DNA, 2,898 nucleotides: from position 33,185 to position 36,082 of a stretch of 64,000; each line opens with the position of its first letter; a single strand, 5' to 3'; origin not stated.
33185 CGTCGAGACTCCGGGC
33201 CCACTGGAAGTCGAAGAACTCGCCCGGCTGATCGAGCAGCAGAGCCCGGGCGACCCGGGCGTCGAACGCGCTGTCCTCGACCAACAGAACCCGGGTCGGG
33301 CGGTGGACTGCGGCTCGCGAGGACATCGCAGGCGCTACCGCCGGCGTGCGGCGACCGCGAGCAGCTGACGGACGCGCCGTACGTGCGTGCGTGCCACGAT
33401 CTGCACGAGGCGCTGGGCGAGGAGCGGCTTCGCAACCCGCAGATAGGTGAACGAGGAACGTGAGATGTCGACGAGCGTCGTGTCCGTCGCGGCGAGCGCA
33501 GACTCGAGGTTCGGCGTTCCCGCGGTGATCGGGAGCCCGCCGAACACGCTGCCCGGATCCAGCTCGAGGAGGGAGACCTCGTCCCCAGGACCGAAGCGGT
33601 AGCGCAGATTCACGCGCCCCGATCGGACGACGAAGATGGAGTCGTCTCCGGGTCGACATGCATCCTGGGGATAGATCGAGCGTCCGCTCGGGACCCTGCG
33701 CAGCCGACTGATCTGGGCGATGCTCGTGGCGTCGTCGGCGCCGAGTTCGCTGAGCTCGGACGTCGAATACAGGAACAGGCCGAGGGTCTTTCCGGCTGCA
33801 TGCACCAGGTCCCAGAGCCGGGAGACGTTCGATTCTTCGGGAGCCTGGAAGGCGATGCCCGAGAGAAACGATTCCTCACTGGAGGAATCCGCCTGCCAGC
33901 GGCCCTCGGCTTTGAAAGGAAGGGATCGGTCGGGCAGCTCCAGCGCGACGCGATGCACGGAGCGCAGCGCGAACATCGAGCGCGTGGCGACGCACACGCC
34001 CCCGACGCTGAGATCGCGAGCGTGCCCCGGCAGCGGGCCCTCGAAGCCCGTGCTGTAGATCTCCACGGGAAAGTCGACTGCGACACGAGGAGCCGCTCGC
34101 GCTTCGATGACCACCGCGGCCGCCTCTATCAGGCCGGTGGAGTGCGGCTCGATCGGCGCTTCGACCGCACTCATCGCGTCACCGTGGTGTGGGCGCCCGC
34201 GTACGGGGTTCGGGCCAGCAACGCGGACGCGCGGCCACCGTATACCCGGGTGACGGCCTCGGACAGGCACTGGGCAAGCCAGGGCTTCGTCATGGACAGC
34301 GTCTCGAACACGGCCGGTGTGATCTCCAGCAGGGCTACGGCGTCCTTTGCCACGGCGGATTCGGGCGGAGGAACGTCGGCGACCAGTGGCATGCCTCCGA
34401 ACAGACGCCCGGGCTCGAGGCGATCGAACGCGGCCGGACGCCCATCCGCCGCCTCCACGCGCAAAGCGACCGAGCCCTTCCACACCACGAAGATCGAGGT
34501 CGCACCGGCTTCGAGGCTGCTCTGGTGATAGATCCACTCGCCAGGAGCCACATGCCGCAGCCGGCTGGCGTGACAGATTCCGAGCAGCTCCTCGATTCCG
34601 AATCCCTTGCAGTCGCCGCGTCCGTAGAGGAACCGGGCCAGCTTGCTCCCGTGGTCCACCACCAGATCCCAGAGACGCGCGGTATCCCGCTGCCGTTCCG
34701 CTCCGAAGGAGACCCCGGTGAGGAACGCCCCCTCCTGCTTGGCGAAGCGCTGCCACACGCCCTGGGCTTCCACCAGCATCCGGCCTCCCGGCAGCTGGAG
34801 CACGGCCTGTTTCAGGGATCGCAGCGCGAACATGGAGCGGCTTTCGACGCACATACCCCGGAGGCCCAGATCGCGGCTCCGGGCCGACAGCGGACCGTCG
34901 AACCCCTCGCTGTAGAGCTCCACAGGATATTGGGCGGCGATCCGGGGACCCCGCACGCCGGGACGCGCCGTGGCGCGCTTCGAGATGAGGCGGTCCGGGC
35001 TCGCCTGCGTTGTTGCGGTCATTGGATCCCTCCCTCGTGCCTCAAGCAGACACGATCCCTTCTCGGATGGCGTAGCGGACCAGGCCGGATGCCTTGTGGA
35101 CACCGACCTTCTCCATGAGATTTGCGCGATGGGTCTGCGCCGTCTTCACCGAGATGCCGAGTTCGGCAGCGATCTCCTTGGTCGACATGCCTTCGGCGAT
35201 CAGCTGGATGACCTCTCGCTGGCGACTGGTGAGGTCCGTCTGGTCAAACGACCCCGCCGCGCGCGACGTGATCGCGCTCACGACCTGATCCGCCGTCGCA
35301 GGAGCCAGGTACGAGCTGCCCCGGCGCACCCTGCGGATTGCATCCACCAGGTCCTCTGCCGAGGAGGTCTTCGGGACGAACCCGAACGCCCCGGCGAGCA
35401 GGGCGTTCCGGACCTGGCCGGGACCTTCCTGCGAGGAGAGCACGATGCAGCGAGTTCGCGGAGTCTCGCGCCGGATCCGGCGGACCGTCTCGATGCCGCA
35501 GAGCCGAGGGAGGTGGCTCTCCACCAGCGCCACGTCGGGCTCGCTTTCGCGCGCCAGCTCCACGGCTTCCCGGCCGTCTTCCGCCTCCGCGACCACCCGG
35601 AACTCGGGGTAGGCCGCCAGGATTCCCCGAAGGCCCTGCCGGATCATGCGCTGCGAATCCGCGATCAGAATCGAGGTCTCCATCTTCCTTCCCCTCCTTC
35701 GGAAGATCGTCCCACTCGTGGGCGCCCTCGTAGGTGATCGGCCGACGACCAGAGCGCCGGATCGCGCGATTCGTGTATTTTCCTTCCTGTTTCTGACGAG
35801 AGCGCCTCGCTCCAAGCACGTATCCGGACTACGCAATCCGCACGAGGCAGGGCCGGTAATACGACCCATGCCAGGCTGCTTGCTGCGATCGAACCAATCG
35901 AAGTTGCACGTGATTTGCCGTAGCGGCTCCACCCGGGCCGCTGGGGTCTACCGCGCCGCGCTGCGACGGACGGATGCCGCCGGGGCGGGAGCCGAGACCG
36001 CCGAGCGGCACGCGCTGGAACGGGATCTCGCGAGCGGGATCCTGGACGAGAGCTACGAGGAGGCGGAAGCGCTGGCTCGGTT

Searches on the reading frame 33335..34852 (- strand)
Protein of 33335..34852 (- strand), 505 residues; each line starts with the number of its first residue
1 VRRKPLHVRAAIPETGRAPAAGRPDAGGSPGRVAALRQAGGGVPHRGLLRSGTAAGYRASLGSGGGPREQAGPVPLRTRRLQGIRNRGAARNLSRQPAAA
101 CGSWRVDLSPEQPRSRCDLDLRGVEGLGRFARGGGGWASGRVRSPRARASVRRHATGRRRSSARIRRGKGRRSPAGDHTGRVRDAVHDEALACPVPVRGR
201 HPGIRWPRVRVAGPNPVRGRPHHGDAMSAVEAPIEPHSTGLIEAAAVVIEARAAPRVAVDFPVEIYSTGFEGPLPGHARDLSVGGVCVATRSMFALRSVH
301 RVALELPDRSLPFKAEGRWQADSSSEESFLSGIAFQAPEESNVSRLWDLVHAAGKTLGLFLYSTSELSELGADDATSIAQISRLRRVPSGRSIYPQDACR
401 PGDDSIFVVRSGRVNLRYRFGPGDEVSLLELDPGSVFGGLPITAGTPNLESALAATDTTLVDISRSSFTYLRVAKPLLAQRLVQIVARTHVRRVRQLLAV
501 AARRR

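Call 118: search_protein_families(library=pfam, proteins=[window:33335-34852:-], max_evalue=0.0001)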
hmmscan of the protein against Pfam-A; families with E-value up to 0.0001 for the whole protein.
window:33335-34852:- (505 aa): 2 families
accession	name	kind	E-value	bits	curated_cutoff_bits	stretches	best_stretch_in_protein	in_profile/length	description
PF00027.35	cNMP_binding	-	2.1e-09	37.7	27.5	1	390-469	7-83/89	Cyclic nucleotide-binding domain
PF07238.19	PilZ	-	4.7e-07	30.5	22.5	1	252-350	3-100/102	PilZ domain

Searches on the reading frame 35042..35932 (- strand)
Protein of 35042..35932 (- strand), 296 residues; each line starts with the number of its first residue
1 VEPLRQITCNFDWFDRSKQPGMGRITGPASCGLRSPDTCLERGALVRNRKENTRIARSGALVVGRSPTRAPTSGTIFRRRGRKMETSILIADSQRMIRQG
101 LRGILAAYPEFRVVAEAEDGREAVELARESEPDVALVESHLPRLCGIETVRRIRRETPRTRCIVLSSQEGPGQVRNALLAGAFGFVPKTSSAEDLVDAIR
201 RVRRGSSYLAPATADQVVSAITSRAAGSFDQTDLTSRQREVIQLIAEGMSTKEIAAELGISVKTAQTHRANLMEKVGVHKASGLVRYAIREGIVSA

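Call 118: search_protein_families(library=pfam, proteins=[window:35042-35932:-], max_evalue=0.0001)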
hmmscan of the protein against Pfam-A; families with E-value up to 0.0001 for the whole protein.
window:35042-35932:- (296 aa): 5 families
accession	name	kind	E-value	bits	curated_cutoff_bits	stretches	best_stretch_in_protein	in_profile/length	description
PF00072.30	Response_reg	-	3.8e-22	79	30.2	1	88-200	1-111/111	Response regulator receiver domain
PF00196.25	GerE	-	5.9e-18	64.7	23.5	1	234-288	3-57/57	Bacterial regulatory proteins, luxR family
PF08281.18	Sigma70_r4_2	-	3e-09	36.8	25.7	1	234-270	11-48/54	Sigma-70, region 4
PF13384.12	HTH_23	-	1.7e-06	28.1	24.6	1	238-267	7-36/50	Homeodomain-like domain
PF13518.12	HTH_28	-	1.4e-05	25.5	25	1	238-268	2-32/52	Helix-turn-helix domain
